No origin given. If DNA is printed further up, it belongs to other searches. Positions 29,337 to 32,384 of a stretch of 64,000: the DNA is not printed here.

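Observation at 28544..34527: Candidate envelope-linked partner-switching operon: FN3-like secreted protein, OMP-TPR protein, HK-REC-PP2C sensor and two STAS antagonists, with no RsbW-type kinase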

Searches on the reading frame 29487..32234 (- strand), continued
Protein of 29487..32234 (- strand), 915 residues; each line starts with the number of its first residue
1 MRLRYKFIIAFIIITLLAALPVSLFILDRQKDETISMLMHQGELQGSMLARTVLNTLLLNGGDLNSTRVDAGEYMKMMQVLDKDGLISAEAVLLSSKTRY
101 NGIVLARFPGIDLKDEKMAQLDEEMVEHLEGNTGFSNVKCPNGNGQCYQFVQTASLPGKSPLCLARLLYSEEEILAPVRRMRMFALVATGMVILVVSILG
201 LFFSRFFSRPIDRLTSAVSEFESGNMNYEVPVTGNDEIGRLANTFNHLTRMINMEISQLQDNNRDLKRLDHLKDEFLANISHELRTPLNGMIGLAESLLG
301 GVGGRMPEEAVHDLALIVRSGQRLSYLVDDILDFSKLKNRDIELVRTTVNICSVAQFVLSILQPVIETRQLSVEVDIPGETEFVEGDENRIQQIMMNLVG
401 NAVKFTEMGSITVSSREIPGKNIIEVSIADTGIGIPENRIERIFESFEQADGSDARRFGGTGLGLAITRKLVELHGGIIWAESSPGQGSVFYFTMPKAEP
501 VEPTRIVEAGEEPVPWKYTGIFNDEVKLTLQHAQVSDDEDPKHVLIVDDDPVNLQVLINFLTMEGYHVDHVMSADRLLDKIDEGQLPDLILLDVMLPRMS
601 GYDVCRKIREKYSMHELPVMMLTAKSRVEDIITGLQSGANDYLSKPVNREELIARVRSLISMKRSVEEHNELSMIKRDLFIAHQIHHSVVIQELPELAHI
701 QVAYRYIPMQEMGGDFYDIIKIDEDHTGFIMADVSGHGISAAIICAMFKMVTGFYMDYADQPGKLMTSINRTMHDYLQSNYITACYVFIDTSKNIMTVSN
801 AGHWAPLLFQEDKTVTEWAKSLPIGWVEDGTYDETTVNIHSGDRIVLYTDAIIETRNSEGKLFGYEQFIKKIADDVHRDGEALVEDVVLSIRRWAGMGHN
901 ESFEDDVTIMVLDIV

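Call 15: find_encoding_contigs(protein=P0024, flank=8000, max_places=1)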
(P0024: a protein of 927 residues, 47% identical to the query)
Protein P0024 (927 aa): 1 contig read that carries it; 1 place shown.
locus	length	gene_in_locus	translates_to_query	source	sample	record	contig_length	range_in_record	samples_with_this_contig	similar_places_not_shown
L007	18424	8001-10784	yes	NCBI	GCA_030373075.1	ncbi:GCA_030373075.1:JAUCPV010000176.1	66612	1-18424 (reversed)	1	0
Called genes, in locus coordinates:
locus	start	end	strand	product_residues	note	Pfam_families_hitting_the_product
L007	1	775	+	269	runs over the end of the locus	PF04029:2-ph_phosp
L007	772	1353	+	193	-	PF01965:DJ-1_PfpI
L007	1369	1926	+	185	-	PF12158:DUF3592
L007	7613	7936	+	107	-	PF01740:STAS, PF13466:STAS_2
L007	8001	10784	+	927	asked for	PF00672:HAMP, PF00512:HisKA, PF02518:HATPase_c, PF00072:Response_reg, PF07228:SpoIIE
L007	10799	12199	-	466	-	PF00512:HisKA (faint), PF02518:HATPase_c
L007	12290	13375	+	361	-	PF01926:MMR_HSR1, PF02421:FeoB_N, PF06071:YchF-GTPase_C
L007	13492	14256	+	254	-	PF02544:Steroid_dh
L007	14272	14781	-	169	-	PF00881:Nitroreductase, PF14512:TM1586_NiRdase, PF00881:Nitroreductase, PF14512:TM1586_NiRdase (weak)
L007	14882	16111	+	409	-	PF02746:MR_MLE_N, PF13378:MR_MLE_C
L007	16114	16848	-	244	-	-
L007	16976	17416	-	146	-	-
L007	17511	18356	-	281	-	PF00226:DnaJ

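Call 53: find_encoding_contigs(protein=P0013, flank=8000, max_places=1)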
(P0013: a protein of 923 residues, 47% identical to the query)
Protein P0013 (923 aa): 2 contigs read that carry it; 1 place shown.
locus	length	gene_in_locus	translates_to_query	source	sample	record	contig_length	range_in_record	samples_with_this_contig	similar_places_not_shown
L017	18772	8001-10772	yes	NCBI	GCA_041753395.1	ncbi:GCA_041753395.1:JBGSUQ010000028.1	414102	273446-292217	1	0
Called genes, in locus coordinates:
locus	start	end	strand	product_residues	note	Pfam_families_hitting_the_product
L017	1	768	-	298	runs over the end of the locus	PF14580:LRR_9 (faint), PF23952:LRR_EndoS (weak), PF13855:LRR_8 (weak), PF12799:LRR_4 (weak)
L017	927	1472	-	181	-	-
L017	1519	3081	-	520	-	PF00015:MCPsignal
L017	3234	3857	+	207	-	PF01810:LysE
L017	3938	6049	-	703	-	PF00211:Guanylate_cyc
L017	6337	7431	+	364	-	PF12833:HTH_18, PF00165:HTH_AraC (weak)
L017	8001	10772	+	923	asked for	PF00672:HAMP, PF00512:HisKA, PF02518:HATPase_c, PF00072:Response_reg, PF07228:SpoIIE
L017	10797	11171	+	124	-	PF01740:STAS, PF13466:STAS_2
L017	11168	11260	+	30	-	-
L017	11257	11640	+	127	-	PF01740:STAS, PF13466:STAS_2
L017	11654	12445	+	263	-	PF02567:PhzC-PhzF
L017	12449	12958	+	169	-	PF13787:HXXEE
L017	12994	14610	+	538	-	PF00989:PAS (weak), PF08447:PAS_3, PF13596:PAS_10 (faint), PF08448:PAS_4 (weak), PF00989:PAS (weak), PF13188:PAS_8 (weak), PF13426:PAS_9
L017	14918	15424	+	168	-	PF00334:NDK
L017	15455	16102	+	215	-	PF00406:ADK, PF13207:AAA_17, PF13238:AAA_18, PF13671:AAA_33 (weak), PF17213:Hydin_ADK (faint), PF05191:ADK_lid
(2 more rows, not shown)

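Call 54: find_encoding_contigs(protein=P0063, flank=8000, max_places=1)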
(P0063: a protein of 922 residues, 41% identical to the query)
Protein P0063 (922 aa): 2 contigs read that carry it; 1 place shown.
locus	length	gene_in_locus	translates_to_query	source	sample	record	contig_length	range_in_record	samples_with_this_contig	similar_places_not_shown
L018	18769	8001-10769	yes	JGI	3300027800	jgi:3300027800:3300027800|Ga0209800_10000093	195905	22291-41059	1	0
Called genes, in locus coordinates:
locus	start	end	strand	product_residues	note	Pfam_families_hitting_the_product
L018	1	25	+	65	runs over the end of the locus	PF01632:Ribosomal_L35p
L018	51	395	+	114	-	PF00453:Ribosomal_L20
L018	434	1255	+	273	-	-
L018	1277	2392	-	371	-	PF03781:FGE-sulfatase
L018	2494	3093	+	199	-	-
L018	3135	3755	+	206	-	-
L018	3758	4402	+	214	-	-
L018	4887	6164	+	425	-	PF00041:fn3 (faint)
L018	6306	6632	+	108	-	PF01740:STAS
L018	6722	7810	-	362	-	PF07719:TPR_2 (faint), PF14559:TPR_19 (faint)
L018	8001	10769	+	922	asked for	PF00672:HAMP, PF00512:HisKA, PF02518:HATPase_c, PF00072:Response_reg, PF07228:SpoIIE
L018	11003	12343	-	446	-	-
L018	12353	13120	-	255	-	PF17131:TP_0789-like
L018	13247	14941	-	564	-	PF02687:FtsX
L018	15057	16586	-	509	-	PF02687:FtsX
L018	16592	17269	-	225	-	PF02463:SMC_N (weak), PF00005:ABC_tran, PF13304:AAA_21 (faint)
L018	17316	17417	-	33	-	-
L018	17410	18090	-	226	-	PF00440:TetR_N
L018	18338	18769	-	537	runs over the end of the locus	PF05228:CHASE4, PF00990:GGDEF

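Call 55: find_encoding_contigs(protein=P0035, flank=8000, max_places=1)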
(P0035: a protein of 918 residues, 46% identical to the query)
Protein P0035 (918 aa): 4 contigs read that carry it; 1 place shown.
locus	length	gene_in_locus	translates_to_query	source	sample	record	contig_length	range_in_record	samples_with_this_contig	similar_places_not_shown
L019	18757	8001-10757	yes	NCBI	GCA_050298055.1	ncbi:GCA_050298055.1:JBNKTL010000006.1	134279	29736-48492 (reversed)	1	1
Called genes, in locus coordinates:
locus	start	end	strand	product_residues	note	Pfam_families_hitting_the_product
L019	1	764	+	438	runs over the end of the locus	PF01098:FTSW_RODA_SPOVE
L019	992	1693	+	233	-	PF00733:Asn_synthase (weak), PF02568:ThiI (faint), PF06508:QueC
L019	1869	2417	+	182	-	PF00156:Pribosyltran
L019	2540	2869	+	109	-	PF01740:STAS, PF13466:STAS_2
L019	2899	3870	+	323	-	PF00348:polyprenyl_synt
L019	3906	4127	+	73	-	PF00515:TPR_1, PF07719:TPR_2 (faint)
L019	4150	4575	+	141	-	PF04519:Bactofilin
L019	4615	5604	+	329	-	PF04055:Radical_SAM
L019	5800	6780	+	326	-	-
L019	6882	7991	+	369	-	PF07719:TPR_2 (faint)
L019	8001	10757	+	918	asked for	PF00672:HAMP (weak), PF00512:HisKA, PF02518:HATPase_c, PF00072:Response_reg, PF07228:SpoIIE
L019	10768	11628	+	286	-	PF00258:Flavodoxin_1, PF12724:Flavodoxin_5, PF00037:Fer4 (faint), PF13237:Fer4_10, PF12838:Fer4_7 (faint), PF13187:Fer4_9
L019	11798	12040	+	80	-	PF13240:Zn_Ribbon_1 (weak)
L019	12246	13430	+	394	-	PF02515:CoA_transf_3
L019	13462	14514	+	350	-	PF21088:MS_channel_1st (weak), PF00924:MS_channel_2nd, PF21082:MS_channel_3rd (weak)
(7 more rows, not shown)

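Call 56: find_encoding_contigs(protein=P0058, flank=8000, max_places=1)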
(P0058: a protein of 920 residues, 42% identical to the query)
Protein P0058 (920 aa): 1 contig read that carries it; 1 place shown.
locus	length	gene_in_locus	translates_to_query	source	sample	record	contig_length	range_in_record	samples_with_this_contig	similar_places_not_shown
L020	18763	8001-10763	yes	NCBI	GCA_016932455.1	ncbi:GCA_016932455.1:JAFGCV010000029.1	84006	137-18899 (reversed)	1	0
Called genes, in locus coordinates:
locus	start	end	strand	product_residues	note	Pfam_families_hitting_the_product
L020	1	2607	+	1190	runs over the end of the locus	PF13428:TPR_14 (faint), PF12970:DUF3858 (weak)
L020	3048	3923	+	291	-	PF02470:MlaD, PF28544:Helical_needle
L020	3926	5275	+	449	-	PF18073:Zn_ribbon_LapB, PF06745:ATPase, PF13481:AAA_25 (weak), PF13541:ChlI (weak)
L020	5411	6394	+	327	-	-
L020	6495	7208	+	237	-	-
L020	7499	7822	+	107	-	PF01740:STAS, PF13466:STAS_2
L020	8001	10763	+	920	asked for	PF00672:HAMP, PF00512:HisKA, PF02518:HATPase_c, PF00072:Response_reg, PF07228:SpoIIE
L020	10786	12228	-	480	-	PF00512:HisKA (weak), PF02518:HATPase_c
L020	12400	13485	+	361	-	PF01926:MMR_HSR1, PF02421:FeoB_N, PF06071:YchF-GTPase_C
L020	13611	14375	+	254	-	PF02544:Steroid_dh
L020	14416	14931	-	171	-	PF14512:TM1586_NiRdase (faint), PF00881:Nitroreductase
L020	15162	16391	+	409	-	PF02746:MR_MLE_N, PF13378:MR_MLE_C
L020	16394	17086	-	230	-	-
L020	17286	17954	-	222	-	-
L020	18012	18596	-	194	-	-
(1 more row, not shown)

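Call 71: search_protein_families(library=pfam, proteins=[L004:11821-14580:-, L018:4887-6164:+, L018:6306-6632:+], max_evalue=0.001)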
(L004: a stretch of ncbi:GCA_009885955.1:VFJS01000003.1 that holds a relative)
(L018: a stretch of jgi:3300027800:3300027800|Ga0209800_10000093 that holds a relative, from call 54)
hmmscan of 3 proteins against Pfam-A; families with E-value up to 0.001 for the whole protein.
L004:11821-14580:- (919 aa): 4 families
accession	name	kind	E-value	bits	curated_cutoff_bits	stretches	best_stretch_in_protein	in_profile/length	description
PF07228.17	SpoIIE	-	5.2e-40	137.9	25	1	724-915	3-191/192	Stage II sporulation protein E (SpoIIE)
PF02518.31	HATPase_c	-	9.8e-31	106.9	26.4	1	384-495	1-109/111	Histidine kinase-, DNA gyrase B-, and HSP90-like ATPase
PF00072.30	Response_reg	-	2.2e-27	95.9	30.2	1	543-656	1-111/111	Response regulator receiver domain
PF00512.31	HisKA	-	1.2e-19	70.5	26.9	1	276-337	2-64/66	His Kinase A (phospho-acceptor) domain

L018:4887-6164:+ (425 aa): 2 families
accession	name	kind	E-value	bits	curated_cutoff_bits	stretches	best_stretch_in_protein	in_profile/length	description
PF00041.27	fn3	-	2.2e-06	28.2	25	0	284-366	15-69/84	Fibronectin type III domain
PF16656.11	Pur_ac_phosph_N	-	0.00024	22.1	30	0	283-364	13-79/93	Purple acid Phosphatase, N-terminal domain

L018:6306-6632:+ (108 aa): 1 family
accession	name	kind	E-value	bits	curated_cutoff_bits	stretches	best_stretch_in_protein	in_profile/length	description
PF01740.26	STAS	-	8.7e-09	35.6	22.6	1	16-106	15-105/106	STAS domain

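Call 77: search_protein_families(library=ncbifam, proteins=[window:29487-32234:-], max_evalue=0.001)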
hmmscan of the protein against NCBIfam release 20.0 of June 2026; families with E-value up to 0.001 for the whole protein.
window:29487-32234:- (915 aa): 165 families (the best 25 are shown)
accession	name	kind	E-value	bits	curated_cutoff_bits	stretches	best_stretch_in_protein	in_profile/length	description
TIGR02956.1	TMAO_torS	equivalog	3.9e-86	290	676.5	1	273-669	464-829/967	TMAO reductase system sensor histidine kinase/response regulator TorS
NF008318.0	PRK11107.1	equivalog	2.8e-77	260.6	890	2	271-496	291-517/920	two-component sensor histidine kinase BarA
NF038297.2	hybrid_HK_HrmK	equivalog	2e-76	258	725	1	251-653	213-601/607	hybrid histidine kinase/response regulator HrmK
NF033092.0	HK_WalK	equivalog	1.5e-69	235.1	725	2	266-496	365-593/594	cell wall metabolism sensor histidine kinase WalK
NF041947.1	LuxQ_Vibrio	equivalog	4.2e-68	230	1200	1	235-654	435-833/843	quorum-sensing autoinducer 2 sensor kinase/phosphatase LuxQ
NF011874.0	PRK15347.1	equivalog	1.9e-67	228.1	852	2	155-506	272-623/921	two component system sensor kinase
NF008302.0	PRK11091.1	equivalog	1.8e-66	224.9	838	1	263-674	273-657/779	aerobic respiration two-component sensor histidine kinase ArcB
NF047465.1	hybrid_HK_LvrA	exception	6.5e-65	219.6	1200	1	249-672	178-596/819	hybrid histidine kinase/response regulator LvrA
NF046044.1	PnpS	equivalog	1.9e-64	218.1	400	1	265-496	162-390/390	two-component system histidine kinase PnpS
NF008099.0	PRK10841.1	equivalog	6.9e-59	199.5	920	2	252-496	450-689/949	two-component system sensor histidine kinase RcsC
NF040691.1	MtrAB_MtrB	equivalog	9.4e-59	199.7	450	1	130-498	133-493/507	MtrAB system histidine kinase MtrB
NF041880.1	EPS_EpsF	equivalog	4.2e-57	193.7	900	2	266-496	267-492/492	response regulator EpsF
NF045901.1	HisKinLetSLeg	equivalog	5.4e-56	190.1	1650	2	269-493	289-514/906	two-component system sensor histidine kinase LetS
NF041210.1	his_kin_PieS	equivalog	1.8e-52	178.9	850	1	183-497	170-470/474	two component system sensor histidine kinase PieS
NF047874.1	MASE3_PAS_HK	subfamily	5.5e-51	174.1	560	1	256-501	381-628/655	MASE3 domain-containing sensor histidine kinase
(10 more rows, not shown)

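Call 88: find_encoding_contigs(protein=P0056, flank=8000, max_places=1)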
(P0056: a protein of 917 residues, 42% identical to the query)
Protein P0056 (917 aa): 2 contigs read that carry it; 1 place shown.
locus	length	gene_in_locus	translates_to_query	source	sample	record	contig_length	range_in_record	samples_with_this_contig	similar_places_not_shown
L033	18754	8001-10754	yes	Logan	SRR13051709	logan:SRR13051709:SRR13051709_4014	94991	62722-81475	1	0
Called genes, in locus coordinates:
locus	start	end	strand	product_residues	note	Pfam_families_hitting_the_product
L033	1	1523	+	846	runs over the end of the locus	PF00270:DEAD, PF00271:Helicase_C, PF08482:HrpB_C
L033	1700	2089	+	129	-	PF14489:QueF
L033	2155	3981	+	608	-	-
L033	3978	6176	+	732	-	PF02629:CoA_binding, PF13380:CoA_binding_2, PF13607:Succ_CoA_lig, PF13549:ATP-grasp_5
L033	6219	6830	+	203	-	-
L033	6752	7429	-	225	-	PF01694:Rhomboid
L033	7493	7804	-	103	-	-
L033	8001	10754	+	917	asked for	PF00672:HAMP, PF00512:HisKA, PF02518:HATPase_c, PF00072:Response_reg, PF07228:SpoIIE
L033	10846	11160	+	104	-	PF01740:STAS, PF13466:STAS_2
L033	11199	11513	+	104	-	PF01740:STAS, PF13466:STAS_2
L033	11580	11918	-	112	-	PF00436:SSB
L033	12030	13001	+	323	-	PF13280:WYL, PF25583:WCX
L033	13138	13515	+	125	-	-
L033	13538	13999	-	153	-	PF00583:Acetyltransf_1, PF13673:Acetyltransf_10, PF13508:Acetyltransf_7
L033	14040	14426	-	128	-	-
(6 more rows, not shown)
